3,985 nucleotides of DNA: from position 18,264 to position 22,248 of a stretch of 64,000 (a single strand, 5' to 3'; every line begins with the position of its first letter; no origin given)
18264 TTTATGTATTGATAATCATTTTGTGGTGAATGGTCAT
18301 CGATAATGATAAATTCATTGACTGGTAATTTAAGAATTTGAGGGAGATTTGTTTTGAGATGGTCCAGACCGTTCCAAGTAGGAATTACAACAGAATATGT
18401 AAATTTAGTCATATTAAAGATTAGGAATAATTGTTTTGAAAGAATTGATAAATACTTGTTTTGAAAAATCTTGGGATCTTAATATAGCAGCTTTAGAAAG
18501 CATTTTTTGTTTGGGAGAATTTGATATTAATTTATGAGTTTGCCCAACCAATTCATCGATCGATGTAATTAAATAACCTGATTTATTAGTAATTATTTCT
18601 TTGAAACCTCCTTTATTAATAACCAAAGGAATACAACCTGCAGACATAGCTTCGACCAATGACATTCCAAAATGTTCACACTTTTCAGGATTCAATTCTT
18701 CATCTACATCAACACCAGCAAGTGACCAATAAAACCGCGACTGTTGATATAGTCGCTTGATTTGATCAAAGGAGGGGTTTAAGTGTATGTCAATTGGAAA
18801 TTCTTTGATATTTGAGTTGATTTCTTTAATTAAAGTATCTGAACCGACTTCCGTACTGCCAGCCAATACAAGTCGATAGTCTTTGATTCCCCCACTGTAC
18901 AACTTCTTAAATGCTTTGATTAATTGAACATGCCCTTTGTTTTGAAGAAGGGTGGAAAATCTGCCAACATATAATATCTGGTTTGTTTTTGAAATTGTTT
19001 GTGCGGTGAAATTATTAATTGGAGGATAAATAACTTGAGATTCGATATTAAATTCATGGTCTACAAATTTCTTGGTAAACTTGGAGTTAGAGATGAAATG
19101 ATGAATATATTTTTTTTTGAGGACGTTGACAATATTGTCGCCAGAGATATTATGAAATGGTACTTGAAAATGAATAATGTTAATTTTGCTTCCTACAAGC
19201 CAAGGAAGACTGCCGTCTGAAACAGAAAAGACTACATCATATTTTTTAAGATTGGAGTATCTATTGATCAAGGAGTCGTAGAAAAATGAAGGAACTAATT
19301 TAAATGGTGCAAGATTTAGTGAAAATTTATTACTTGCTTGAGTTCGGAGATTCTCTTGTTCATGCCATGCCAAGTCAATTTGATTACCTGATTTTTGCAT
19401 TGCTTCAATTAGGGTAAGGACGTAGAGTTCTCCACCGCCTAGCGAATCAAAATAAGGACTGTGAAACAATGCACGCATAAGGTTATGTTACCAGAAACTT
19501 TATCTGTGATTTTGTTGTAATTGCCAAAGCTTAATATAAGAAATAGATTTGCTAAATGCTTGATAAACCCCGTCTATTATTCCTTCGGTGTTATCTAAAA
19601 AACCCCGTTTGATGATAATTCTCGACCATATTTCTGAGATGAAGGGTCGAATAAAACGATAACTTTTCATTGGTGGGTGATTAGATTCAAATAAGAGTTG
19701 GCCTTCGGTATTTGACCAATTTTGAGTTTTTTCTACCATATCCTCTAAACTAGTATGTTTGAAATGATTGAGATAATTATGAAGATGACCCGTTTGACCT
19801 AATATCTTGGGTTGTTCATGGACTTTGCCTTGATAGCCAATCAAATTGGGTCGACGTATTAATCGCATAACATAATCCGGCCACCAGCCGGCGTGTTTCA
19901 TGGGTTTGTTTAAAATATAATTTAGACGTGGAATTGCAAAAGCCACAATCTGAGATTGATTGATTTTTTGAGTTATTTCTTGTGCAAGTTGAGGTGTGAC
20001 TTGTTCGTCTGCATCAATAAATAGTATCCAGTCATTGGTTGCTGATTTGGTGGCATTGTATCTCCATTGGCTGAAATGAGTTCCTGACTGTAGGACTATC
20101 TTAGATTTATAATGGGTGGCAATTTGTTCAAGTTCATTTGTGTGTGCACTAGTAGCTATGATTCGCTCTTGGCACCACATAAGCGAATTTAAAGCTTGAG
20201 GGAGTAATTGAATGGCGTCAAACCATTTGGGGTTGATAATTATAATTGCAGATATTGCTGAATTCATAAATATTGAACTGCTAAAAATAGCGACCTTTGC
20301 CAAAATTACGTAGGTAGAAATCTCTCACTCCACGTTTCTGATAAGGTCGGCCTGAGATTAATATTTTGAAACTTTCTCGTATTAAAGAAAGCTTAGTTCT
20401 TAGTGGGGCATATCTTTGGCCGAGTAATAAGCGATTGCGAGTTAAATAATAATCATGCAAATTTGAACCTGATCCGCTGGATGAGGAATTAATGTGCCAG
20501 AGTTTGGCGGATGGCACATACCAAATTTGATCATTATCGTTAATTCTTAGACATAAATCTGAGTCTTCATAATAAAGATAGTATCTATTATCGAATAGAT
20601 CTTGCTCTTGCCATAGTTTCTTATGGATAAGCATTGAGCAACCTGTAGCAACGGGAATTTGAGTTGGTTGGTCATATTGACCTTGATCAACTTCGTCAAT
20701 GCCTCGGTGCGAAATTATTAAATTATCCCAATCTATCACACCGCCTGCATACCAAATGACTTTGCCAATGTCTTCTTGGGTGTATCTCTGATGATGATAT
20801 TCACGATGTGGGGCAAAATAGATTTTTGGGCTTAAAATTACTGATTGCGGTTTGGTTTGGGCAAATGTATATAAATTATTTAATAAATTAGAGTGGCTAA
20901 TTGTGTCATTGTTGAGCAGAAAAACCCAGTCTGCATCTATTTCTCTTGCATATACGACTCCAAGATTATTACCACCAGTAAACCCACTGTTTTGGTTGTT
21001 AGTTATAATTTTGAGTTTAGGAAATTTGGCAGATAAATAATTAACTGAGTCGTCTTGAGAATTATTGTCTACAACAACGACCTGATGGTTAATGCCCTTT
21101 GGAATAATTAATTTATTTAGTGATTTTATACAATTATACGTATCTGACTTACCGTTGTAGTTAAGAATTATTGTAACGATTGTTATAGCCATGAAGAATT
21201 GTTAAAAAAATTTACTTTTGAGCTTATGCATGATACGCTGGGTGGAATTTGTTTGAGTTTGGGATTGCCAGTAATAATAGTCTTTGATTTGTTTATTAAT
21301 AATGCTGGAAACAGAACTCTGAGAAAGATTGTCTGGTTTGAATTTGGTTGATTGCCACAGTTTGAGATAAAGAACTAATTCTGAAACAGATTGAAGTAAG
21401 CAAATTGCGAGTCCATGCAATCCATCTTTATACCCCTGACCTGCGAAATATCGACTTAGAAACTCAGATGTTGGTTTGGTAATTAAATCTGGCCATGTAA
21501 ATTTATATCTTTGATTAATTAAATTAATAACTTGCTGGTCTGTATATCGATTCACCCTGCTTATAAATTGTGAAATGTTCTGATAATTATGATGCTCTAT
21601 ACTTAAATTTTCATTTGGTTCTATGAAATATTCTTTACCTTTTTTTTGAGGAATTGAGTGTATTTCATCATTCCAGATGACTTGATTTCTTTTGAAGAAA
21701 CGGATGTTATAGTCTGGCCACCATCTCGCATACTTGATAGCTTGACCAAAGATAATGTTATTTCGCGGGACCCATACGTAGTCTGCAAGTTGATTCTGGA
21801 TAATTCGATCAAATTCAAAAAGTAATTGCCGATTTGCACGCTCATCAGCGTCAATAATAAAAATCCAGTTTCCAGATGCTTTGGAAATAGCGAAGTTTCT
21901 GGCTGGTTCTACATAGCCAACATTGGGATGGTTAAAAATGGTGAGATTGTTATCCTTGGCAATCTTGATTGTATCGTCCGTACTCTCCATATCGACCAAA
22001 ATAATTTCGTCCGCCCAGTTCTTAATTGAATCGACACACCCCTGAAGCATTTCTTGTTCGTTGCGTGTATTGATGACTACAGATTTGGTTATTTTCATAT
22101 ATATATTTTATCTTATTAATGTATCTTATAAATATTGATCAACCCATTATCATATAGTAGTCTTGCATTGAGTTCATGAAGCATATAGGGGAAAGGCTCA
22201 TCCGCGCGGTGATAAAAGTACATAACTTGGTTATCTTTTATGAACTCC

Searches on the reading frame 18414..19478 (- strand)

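Call 56: search_protein_families(library=pfam, proteins=[window:18414-19478:-], max_evalue=0.00001)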
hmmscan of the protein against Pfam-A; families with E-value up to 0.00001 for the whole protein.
window:18414-19478:- (354 aa): 2 families
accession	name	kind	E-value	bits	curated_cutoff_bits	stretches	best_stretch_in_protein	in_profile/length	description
PF00534.26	Glycos_transf_1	-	8.7e-22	77.9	26.4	1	163-332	13-170/172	Glycosyl transferases group 1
PF13692.12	Glyco_trans_1_4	-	3.2e-12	47.3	27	1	166-320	2-142/142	Glycosyl transferases group 1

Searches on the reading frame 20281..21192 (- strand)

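Call 56: search_protein_families(library=pfam, proteins=[window:20281-21192:-], max_evalue=0.00001)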
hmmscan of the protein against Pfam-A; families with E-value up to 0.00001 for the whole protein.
window:20281-21192:- (303 aa): 2 families
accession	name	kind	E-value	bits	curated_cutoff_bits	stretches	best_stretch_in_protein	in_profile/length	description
PF00535.33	Glycos_transf_2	-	5.6e-16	59.4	23.3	1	8-162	3-132/168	Glycosyl transferase family 2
PF13641.12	Glyco_tranf_2_3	-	1.4e-07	32.2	27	1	35-238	31-216/230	Glycosyltransferase like family 2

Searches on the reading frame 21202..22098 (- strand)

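Call 56: search_protein_families(library=pfam, proteins=[window:21202-22098:-], max_evalue=0.00001)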
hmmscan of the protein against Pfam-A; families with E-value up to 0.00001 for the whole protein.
window:21202-22098:- (298 aa): 1 family
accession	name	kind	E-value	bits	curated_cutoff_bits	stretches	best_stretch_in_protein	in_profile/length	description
PF00535.33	Glycos_transf_2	-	8.5e-19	68.5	23.3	1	6-147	1-150/168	Glycosyl transferase family 2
